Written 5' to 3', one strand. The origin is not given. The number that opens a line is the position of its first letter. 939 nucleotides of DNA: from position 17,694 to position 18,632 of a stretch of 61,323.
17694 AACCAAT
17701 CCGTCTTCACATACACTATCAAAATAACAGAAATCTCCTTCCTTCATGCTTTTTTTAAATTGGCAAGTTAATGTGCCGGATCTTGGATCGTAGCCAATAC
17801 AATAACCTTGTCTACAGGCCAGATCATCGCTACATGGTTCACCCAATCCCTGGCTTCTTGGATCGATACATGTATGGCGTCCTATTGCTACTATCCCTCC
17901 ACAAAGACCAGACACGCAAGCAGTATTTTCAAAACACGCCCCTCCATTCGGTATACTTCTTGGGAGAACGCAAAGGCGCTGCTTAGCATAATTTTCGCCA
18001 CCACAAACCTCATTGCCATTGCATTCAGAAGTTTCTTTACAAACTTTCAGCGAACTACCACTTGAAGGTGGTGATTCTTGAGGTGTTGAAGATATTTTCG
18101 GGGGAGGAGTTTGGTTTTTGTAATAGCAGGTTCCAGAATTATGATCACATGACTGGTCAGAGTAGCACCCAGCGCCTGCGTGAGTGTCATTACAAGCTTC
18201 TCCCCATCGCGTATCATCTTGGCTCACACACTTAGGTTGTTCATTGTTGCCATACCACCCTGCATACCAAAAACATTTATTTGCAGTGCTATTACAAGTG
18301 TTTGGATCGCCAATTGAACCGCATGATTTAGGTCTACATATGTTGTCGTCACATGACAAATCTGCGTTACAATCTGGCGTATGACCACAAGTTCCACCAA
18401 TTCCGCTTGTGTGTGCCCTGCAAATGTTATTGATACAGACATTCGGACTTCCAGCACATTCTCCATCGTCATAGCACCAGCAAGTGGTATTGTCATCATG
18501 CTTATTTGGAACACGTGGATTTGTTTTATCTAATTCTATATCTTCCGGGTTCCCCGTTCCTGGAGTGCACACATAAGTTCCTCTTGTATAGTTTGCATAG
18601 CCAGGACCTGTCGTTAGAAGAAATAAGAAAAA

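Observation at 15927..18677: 917-aa bacterial protein with 82 cysteines built from a tandem 4-Cys module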

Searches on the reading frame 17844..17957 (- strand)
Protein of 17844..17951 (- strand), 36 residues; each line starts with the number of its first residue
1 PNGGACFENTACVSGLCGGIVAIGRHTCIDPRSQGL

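Call 14: search_protein_families(library=pfam, proteins=[window:17844-17951:-], max_evalue=10)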
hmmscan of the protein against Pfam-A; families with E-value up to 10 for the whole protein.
seq(36 aa): 0 families

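Call 18: search_solved_structures(query=A2, max_evalue=10, show_alignments=3)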
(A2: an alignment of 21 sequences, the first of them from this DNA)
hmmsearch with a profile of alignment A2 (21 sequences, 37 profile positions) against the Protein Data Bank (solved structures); distinct sequences matched with E-value up to 10: 3.
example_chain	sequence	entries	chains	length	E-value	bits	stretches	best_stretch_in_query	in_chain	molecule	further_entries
1ldl_A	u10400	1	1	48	0.16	15.1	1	2-30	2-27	LOW-DENSITY LIPOPROTEIN RECEPTOR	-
5z5k_B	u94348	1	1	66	0.16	15.1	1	5-31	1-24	Draxin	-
1f5y_A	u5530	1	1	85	0.62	13.3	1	2-30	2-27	LOW-DENSITY LIPOPROTEIN RECEPTOR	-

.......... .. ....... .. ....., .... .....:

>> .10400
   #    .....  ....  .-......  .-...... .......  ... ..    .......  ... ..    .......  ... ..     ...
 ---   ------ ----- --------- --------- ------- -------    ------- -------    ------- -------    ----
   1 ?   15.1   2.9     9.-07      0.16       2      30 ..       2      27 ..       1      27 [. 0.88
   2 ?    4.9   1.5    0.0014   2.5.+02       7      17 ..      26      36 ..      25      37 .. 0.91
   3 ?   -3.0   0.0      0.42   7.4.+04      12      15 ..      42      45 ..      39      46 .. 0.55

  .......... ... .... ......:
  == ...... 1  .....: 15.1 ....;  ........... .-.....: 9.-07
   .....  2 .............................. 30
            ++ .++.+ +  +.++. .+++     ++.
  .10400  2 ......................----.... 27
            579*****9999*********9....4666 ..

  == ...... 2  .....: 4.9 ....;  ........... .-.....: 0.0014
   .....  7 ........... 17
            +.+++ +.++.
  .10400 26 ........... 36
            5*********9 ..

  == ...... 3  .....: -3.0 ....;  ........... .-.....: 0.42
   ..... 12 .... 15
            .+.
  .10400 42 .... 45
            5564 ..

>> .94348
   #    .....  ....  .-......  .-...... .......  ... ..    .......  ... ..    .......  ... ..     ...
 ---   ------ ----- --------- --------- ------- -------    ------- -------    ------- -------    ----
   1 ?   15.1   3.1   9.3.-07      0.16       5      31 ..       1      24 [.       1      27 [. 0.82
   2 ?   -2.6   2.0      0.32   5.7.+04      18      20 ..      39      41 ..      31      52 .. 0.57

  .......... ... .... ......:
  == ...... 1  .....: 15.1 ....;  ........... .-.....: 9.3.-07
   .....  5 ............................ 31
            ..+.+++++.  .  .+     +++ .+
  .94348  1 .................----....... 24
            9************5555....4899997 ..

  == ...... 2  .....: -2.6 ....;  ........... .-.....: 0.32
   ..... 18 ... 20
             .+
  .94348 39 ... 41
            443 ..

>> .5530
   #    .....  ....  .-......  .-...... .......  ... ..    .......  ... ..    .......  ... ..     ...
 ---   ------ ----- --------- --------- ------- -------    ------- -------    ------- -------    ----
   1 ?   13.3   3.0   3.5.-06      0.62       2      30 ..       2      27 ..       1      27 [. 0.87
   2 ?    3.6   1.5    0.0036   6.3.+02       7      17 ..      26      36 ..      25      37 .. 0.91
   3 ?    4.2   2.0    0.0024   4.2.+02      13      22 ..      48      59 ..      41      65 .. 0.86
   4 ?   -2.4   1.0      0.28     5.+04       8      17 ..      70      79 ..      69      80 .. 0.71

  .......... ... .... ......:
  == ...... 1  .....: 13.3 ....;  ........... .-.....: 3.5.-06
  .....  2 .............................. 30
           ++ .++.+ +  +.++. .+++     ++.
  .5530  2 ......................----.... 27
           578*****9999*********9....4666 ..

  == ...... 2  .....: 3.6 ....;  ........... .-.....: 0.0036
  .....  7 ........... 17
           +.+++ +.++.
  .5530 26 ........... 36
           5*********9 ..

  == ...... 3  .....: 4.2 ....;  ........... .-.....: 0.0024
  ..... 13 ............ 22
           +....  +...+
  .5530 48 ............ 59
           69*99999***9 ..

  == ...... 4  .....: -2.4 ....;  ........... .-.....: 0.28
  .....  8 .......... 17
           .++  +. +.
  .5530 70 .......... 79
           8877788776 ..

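Call 33: search_protein_representatives(alignment_id=A2)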
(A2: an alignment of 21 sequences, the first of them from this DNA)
Query: 21 sequences, 37 profile positions. Proteins with E-value up to 0.001 (for the whole library): 116; up to 1e-10: 7; up to 1e-30: 2. The best 116 are listed.
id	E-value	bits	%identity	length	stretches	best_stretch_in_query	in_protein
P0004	2.3e-74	261.1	-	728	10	1-37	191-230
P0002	5.9e-40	151.0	-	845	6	1-37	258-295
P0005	8.0e-24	99.4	-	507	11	4-34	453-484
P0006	6.0e-15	70.9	-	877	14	4-28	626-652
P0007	6.3e-14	67.7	-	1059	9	4-20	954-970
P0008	2.4e-13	65.8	-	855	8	4-26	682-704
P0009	2.2e-11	59.6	-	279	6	2-34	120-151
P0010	1.1e-10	57.3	-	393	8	2-21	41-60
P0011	2.5e-10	56.2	-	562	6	2-32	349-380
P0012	2.9e-10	56.0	-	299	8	2-20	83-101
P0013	3.5e-10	55.7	-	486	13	2-35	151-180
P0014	8.7e-10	54.4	-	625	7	2-35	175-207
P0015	3.2e-09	52.6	-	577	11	1-32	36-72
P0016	5.4e-09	51.9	-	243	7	1-33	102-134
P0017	6.7e-09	51.6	-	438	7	5-34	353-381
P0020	1.2e-08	50.8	-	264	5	4-36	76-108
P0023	3.3e-08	49.4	-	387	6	2-21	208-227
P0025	6.5e-08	48.4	-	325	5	2-30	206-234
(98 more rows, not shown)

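Call 36: search_protein_families(library=pfam, alignment_id=A3, max_evalue=0.01)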
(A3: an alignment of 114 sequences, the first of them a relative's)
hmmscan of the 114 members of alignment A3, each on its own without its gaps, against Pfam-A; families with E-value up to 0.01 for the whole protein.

A. member 1, P0005 (507 aa): 0 families

B. families by the number of members that match (of 114 scanned): 73 families (the first 25 are shown)
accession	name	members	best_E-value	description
PF01683.23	EB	23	1.1e-10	EB module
PF04706.18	Dickkopf_N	17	8.6e-16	Dickkopf N-terminal cysteine-rich region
PF23416.1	DUF7107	17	1e-11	Domain of unknown function (DUF7107)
PF08116.16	Toxin_29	6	5.1e-06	PhTx neurotoxin family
PF11703.13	UPF0506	5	8.7e-05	UPF0506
PF25379.1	Adt-1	5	0.00025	Adt-1-like domain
PF15083.11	Colipase-like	3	1.8e-05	Colipase-like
PF01114.24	Colipase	3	3.2e-05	Colipase, N-terminal domain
PF09423.15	PhoD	2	7.1e-39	PhoD-like phosphatase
PF00041.27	fn3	2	6e-07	Fibronectin type III domain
PF17771.6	ADAMTS_CR_2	2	0.0011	ADAMTS cysteine-rich domain 2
PF21481.3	DIKK1-2-4_C-subdom1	2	0.0012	Dickkopf-related protein 1/2/4, C-terminal subdomain 1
PF06357.16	Omega-toxin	2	0.0033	Omega-atracotoxin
PF17892.7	Cadherin_5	1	1.2e-52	Cadherin-like domain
PF13927.12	Ig_3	1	2.7e-44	Immunoglobulin domain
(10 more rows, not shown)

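Call 38: search_protein_families(library=pfam, proteins=[P0006, P0009, P0010, P0013, P0014, P0016, P0017, P0020, P0023, P0025], max_evalue=0.01)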
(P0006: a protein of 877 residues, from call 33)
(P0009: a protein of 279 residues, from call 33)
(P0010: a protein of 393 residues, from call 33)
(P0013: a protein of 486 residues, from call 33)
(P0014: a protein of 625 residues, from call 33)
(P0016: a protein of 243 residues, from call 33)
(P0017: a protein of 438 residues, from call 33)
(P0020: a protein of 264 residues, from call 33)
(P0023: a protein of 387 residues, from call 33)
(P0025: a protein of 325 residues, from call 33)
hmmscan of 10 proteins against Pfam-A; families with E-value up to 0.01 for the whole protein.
P0006 (877 aa): 1 family
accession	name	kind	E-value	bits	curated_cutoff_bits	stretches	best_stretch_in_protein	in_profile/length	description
PF01683.23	EB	-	0.00055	20.4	24.3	0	433-461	8-37/52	EB module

P0009 (279 aa): 0 families

P0010 (393 aa): 0 families

P0013 (486 aa): 0 families

P0014 (625 aa): 0 families

P0016 (243 aa): 3 families
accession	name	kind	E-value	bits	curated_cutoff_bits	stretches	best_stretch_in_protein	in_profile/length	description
PF23416.1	DUF7107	-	1e-11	45.4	24.6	0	7-55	2-44/48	Domain of unknown function (DUF7107)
PF01683.23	EB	-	3.9e-07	30.5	24.3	0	153-192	1-39/52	EB module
PF04706.18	Dickkopf_N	-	0.0079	16.9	25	1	109-155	2-47/51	Dickkopf N-terminal cysteine-rich region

P0017 (438 aa): 0 families

P0020 (264 aa): 2 families
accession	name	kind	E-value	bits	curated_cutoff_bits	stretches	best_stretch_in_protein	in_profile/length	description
PF08116.16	Toxin_29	-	1.2e-05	25.6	25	0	238-254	6-22/31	PhTx neurotoxin family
PF16097.10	FXR_C3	-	0.00017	22.6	27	0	27-62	24-60/68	Fragile X-related 1 protein C-terminal region 3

P0023 (387 aa): 1 family
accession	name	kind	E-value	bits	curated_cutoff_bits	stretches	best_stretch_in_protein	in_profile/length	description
PF11703.13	UPF0506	-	0.00046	20.9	23.2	0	208-230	36-58/59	UPF0506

P0025 (325 aa): 0 families

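Call 53: list_cluster_members(proteins=[P0005, P0009, P0013, P0014, P0017, P0010, P0016, P0020, P0006, P0008])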
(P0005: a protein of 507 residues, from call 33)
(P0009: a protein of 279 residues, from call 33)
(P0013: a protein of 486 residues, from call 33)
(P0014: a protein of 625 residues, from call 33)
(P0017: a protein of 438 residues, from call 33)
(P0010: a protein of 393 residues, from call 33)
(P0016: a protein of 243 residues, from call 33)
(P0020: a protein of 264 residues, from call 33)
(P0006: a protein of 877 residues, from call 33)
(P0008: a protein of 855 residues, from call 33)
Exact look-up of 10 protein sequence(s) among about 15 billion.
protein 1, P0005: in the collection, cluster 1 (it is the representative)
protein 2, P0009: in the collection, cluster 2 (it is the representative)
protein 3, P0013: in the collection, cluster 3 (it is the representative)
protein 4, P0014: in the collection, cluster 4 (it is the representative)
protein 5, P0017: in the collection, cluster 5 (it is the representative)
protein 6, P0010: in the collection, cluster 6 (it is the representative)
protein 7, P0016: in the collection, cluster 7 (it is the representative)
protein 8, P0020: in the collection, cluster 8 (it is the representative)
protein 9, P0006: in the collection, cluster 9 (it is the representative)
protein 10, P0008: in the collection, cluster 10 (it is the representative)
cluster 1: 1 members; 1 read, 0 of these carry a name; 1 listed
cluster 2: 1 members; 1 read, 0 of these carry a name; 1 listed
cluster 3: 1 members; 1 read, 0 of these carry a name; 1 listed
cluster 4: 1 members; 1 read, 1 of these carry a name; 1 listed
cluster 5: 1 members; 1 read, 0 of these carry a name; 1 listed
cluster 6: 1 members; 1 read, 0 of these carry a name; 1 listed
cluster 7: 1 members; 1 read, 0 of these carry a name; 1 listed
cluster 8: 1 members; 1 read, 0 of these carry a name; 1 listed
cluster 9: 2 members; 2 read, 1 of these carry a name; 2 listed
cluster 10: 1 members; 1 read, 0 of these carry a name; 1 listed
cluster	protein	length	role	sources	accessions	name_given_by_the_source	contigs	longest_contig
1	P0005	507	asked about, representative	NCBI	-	-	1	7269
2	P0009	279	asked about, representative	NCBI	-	-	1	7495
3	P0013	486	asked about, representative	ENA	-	-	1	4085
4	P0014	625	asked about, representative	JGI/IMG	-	hypothetical protein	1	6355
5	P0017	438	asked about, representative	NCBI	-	-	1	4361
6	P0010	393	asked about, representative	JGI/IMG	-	-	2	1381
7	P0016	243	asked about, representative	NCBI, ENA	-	-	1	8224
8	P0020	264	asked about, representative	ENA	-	-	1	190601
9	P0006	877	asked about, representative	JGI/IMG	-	hypothetical protein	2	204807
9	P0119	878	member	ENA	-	-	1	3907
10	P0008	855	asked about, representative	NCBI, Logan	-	-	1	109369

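Call 76: search_solved_structures(query=A8, max_evalue=10, show_alignments=4)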
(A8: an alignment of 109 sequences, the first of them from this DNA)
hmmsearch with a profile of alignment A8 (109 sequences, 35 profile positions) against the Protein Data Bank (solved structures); distinct sequences matched with E-value up to 10: 12.
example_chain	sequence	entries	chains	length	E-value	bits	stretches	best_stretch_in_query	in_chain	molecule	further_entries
2l1q_A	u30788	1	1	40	0.00075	22.4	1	2-27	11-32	Liver-expressed antimicrobial peptide 2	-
5fww_C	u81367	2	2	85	0.018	18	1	3-19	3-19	DICKKOPF-RELATED PROTEIN 1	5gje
5z5k_B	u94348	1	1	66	0.022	17.7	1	5-30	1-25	Draxin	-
3s2k_C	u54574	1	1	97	0.022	17.6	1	3-19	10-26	Dickkopf-related protein 1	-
3s8v_X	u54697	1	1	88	0.033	17.1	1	3-19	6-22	Dickkopf-related protein 1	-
2jtk_A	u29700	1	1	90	0.22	14.4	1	5-19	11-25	Dickkopf-related protein 2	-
1ldl_A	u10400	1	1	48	0.45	13.5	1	3-28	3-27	LOW-DENSITY LIPOPROTEIN RECEPTOR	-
1ixt_A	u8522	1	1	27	0.5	13.3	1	6-20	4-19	spasmodic protein tx9a-like protein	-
2mso_A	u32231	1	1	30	0.99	12.4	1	6-21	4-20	Conotoxin Gm9.1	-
5o57_A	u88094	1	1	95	1.9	11.5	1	5-28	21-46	Dickkopf-related protein 4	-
9x64_A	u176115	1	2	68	2.4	11.2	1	5-28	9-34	Dickkopf-related protein 4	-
2knx_A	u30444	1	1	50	4.4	10.3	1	18-32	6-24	Prolow-density lipoprotein receptor-related protein 1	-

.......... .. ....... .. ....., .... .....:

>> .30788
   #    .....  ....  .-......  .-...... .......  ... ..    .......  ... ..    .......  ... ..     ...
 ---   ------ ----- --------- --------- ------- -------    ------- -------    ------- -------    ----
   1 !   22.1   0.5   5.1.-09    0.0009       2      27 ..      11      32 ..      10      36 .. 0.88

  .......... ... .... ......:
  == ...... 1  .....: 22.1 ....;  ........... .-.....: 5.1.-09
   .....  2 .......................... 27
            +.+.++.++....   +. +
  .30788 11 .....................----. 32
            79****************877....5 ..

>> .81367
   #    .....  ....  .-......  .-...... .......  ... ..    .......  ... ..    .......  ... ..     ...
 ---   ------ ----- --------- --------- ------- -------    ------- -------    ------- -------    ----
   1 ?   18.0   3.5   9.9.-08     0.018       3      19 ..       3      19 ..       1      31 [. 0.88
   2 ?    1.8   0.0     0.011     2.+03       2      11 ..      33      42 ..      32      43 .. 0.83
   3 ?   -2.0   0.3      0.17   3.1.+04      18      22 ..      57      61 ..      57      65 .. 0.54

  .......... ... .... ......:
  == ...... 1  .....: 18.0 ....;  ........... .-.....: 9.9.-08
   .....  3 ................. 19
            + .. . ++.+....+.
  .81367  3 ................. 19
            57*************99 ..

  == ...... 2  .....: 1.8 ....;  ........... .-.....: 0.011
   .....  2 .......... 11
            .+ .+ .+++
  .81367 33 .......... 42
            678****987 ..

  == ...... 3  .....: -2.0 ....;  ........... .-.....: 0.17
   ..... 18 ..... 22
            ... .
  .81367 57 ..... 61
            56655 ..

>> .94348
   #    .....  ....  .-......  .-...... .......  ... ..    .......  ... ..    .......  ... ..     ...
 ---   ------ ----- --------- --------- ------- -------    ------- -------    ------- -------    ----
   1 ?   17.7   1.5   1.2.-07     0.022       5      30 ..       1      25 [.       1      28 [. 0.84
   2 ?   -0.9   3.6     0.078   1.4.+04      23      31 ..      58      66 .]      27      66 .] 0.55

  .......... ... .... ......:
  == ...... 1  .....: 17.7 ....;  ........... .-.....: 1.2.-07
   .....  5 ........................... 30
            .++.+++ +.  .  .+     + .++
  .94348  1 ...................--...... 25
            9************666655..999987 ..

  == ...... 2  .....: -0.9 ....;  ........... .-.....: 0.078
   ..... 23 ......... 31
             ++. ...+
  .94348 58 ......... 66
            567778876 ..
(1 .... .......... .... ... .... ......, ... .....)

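Call 79: predict_structure(alignment_id=A8)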
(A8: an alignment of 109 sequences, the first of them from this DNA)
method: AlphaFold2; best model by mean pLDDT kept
length: 37 residues; sequences in the alignment: 109
mean_pLDDT: 82.8   pTM: 0.54
mean pLDDT of the five models: 82.8, 82.0, 81.8, 80.2, 80.1
residues with pLDDT >= 90: 15; 70-90: 16; 50-70: 6; < 50: 0
segments of 3 or more residues with pLDDT < 50: none
pLDDT, mean of each block of 10 residues (from residue 1): 89 91 77 71
secondary structure, 60 per line:
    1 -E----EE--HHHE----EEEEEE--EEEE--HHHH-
elements in order: E19-24 E27-30 H33-36

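Call 81: fold_search(model_id=the predicted structure, library=pdb)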
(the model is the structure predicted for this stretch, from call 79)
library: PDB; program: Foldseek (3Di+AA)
matches with E <= 10: 16; with E <= 0.001: 0
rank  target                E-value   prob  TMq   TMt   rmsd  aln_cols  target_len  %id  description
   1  4aor_D                5.3e-01  0.91  0.66  0.70   2.2        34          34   24  Cationic trypsin in complex with the Spinacia oleracea trypsin inhibitor III (SOTI-III) (released 2013-01-09)
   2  1hvw_MODEL_1_A        1.4e+00  0.38  0.51  0.69   2.1        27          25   41  HAIRPINLESS MUTANT OF OMEGA-ATRACOTOXIN-HV1A (released 2001-01-17)
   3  4aoq_D                1.9e+00  0.60  0.65  0.70   2.2        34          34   24  Cationic trypsin in complex with mutated Spinacia oleracea trypsin inhibitor III (SOTI-III) (F14A) (released 2013-01-09)
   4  1lpb_A                2.0e+00  0.69  0.71  0.33   2.2        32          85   19  THE 2.46 ANGSTROMS RESOLUTION STRUCTURE OF THE PANCREATIC LIPASE COLIPASE COMPLEX INHIBITED BY A C11 ALKYL PHOSPHONATE (released 1994-11-01)
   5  1lpa_A                2.0e+00  0.66  0.66  0.31   2.3        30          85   20  INTERFACIAL ACTIVATION OF THE LIPASE-PROCOLIPASE COMPLEX BY MIXED MICELLES REVEALED BY X-RAY CRYSTALLOGRAPHY (released 1994-11-01)
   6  5fzv_MODEL_1_A        2.1e+00  0.47  0.47  0.54   0.5        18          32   39  High resolution solution NMR structure of the spider venom peptide U3- scytotoxin-Sth1a (released 2016-06-08)
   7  1axh_MODEL_1_A        2.8e+00  0.28  0.46  0.46   0.6        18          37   44  ATRACOTOXIN-HVI FROM HADRONYCHE VERSUTA (AUSTRALIAN FUNNEL-WEB SPIDER, NMR, 20 STRUCTURES (released 1997-11-12)
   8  4aoq_E                3.0e+00  0.38  0.62  0.65   2.2        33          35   24  Cationic trypsin in complex with mutated Spinacia oleracea trypsin inhibitor III (SOTI-III) (F14A) (released 2013-01-09)
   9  1c6w_MODEL_1_A        4.9e+00  0.16  0.58  0.62   2.0        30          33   27  MAUROCALCIN FROM SCORPIO MAURUS (released 2000-09-06)
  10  1pcn                  5.3e+00  0.28  0.69  0.30   2.3        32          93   19  SOLUTION STRUCTURE OF PORCINE PANCREATIC PROCOLIPASE AS DETERMINED FROM 1H HOMONUCLEAR TWO-AND THREE-DIMENSIONAL NMR (released 1994-12-20)
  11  2m36_MODEL_1_A        6.0e+00  0.18  0.59  0.58   1.9        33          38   30  Solution structure of the insecticidal spider-venom peptide Aps III (released 2013-03-27)
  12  8sem_MODEL_1_A        7.4e+00  0.14  0.63  0.61   3.7        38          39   21  Structural and functional characterisation of Tst2, a novel TRPV1 inhibitory peptide from the Australian sea a (released 2023-09-27)
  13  1dkc_MODEL_1_A        7.4e+00  0.07  0.47  0.46   4.4        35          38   31  SOLUTION STRUCTURE OF PAFP-S, AN ANTIFUNGAL PEPTIDE FROM THE SEEDS OF PHYTOLACCA AMERICANA (released 2000-12-13)
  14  6ena_MODEL_1_A        8.0e+00  0.25  0.66  0.77   1.1        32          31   25  Nemertide alpha-1 (released 2018-03-14)
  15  9nvh_MODEL_1_A        9.8e+00  0.09  0.51  0.54   2.8        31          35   29  NMR structure of conotoxin k-SrXIA (released 2025-05-14)
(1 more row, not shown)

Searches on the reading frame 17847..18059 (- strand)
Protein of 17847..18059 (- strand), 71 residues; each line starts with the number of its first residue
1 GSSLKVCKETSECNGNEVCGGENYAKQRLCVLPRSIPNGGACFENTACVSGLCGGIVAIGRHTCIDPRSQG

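Call 52: find_homologous_proteins(query=A6, max_evalue=0.001)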
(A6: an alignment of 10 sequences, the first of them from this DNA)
Query A6 (10 sequences): 47 candidates shared short words with the query, none scored E <= 0.001.

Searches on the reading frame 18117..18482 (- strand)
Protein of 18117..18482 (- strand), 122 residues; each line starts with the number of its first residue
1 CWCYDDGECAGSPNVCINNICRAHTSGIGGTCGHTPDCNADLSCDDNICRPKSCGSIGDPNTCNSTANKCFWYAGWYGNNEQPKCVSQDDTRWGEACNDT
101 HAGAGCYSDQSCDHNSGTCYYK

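Call 14: search_protein_families(library=pfam, proteins=[window:18117-18482:-], max_evalue=10)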
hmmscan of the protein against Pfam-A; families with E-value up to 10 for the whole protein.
seq(122 aa): 2 families
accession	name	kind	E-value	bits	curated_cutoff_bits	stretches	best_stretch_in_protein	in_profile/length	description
PF23416.1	DUF7107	-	0.001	19.8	24.6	1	3-49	2-46/48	Domain of unknown function (DUF7107)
PF01683.23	EB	-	3.5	8.2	24.3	1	3-22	22-40/52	EB module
